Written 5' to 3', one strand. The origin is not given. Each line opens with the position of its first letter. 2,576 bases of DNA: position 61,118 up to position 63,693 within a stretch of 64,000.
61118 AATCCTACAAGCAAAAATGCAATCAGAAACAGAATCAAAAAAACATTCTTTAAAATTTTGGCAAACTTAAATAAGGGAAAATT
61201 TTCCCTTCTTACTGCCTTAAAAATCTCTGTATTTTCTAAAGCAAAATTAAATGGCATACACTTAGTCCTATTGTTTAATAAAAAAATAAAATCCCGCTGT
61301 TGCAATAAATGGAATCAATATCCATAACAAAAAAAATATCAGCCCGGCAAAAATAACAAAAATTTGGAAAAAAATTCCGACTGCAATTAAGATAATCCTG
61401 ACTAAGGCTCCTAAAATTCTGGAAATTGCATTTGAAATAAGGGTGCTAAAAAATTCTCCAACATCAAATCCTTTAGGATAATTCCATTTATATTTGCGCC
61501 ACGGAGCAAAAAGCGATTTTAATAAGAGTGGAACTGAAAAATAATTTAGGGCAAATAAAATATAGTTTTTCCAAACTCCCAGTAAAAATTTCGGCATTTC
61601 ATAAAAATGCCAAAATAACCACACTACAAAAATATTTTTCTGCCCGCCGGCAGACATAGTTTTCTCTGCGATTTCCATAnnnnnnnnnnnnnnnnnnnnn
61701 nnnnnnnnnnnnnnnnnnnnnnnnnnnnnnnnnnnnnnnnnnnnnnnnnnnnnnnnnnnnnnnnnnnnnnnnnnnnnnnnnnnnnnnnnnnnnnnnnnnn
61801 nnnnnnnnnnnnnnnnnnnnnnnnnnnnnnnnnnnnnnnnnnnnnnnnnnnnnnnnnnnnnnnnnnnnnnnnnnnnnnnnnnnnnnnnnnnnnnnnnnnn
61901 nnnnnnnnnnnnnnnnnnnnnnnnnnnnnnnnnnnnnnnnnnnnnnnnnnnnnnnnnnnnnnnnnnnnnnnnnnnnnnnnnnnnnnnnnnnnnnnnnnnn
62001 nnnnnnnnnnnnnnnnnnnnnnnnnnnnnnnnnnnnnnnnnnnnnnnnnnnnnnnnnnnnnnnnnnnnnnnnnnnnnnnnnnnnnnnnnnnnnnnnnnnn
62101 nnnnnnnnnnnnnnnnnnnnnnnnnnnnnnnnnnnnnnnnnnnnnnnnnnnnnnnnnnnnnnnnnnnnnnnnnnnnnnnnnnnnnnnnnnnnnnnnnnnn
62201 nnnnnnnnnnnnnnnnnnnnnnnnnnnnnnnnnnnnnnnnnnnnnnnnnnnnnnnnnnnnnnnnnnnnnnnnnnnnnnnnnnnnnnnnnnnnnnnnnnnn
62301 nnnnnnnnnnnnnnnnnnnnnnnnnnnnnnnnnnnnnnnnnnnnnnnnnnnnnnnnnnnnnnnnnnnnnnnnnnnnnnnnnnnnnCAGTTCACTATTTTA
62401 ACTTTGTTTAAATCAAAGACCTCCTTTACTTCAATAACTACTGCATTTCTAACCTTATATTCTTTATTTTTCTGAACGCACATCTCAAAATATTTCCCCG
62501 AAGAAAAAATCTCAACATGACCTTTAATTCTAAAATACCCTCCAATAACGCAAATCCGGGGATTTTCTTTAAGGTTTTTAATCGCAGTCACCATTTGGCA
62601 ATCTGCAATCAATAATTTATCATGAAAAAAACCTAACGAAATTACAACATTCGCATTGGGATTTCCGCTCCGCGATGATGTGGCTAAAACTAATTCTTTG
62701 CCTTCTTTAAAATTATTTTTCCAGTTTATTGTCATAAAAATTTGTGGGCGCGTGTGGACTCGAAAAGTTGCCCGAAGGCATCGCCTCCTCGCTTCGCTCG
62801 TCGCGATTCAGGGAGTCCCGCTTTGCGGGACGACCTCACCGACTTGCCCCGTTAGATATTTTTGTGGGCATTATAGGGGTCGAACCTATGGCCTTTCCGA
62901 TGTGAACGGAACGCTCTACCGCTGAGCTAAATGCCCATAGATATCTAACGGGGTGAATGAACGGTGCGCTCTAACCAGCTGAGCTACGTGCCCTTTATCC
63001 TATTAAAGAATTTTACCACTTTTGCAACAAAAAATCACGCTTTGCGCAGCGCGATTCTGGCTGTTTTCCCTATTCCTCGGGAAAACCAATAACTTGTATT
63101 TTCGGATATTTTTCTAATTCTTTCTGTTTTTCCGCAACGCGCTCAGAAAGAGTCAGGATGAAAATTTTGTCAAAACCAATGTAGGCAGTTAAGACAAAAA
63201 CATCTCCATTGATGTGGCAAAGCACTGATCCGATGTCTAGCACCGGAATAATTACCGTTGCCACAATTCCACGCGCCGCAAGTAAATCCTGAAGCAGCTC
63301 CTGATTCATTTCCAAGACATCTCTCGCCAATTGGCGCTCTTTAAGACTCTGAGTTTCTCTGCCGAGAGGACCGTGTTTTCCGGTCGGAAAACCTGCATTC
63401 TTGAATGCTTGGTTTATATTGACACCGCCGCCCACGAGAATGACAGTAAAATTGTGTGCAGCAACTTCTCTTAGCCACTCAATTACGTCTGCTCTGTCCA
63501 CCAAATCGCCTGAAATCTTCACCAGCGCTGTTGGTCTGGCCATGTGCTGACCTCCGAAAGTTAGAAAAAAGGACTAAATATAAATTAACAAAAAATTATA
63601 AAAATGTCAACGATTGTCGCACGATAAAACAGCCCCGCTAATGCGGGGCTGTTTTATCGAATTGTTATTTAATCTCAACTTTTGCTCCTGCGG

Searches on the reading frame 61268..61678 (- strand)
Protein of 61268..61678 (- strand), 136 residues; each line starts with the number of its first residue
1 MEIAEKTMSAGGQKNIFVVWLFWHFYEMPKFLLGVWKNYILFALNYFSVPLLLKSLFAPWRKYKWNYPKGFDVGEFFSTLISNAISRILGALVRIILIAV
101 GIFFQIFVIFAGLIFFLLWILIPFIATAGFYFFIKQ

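Call 16: search_protein_families(library=pfam, proteins=[window:61268-61678:-], max_evalue=10)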
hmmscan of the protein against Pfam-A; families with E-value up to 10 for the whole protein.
window:61268-61678:- (136 aa): 1 family
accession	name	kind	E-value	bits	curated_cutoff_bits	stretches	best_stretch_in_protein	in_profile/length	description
PF14017.11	DUF4233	-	0.047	14.5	27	1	80-123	52-95/107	Protein of unknown function (DUF4233)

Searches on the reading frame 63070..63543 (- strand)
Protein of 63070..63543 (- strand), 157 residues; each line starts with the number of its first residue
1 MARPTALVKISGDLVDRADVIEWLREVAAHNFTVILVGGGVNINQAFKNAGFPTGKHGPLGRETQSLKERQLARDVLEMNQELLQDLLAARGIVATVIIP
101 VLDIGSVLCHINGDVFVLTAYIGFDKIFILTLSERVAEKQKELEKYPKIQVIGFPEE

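Call 83: find_encoding_contigs(protein=window:63070-63543:-, flank=10000, max_places=3)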
Protein window:63070-63543:- (157 aa): 14 contigs read that carry it; 3 places shown.
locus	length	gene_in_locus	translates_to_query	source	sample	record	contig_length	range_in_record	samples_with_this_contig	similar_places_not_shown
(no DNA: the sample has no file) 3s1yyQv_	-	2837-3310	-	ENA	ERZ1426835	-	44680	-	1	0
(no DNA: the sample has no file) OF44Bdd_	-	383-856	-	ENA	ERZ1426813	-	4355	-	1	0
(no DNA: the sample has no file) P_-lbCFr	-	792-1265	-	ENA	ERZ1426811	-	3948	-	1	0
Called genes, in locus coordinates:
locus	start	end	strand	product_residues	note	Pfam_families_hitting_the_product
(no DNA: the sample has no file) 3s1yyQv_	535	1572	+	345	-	PF02618:YceG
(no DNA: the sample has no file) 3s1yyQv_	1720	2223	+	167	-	PF00466:Ribosomal_L10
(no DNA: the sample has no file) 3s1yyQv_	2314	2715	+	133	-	PF16320:Ribosomal_L12_N, PF00542:Ribosomal_L12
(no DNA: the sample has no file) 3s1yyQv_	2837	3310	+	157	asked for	-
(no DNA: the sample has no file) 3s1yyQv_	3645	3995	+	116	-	PF01243:PNPOx_N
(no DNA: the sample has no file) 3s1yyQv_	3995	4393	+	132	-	-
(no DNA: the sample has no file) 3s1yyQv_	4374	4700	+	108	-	-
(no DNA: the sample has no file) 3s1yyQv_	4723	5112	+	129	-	-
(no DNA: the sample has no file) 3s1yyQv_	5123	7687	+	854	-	PF02861:Clp_N (weak), PF05673:DUF815 (faint), PF00158:Sigma54_activat (faint), PF17871:AAA_lid_9, PF00004:AAA, PF07724:AAA_2, PF07728:AAA_5, PF10431:ClpB_D2-small, +1 more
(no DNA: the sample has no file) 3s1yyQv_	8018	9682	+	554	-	PF00682:HMGL-like, PF22615:IPMS_D2, PF08502:LeuA_dimer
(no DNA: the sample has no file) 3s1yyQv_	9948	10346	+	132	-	PF02381:MraZ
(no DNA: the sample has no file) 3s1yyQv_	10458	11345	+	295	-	PF01795:Methyltransf_5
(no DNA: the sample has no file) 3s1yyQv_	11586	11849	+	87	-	-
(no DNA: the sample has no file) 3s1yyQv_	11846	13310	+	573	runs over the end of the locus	PF03717:PBP_dimer, PF00905:Transpeptidase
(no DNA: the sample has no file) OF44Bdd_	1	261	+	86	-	?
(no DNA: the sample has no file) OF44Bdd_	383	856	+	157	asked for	-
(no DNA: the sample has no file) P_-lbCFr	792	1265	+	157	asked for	-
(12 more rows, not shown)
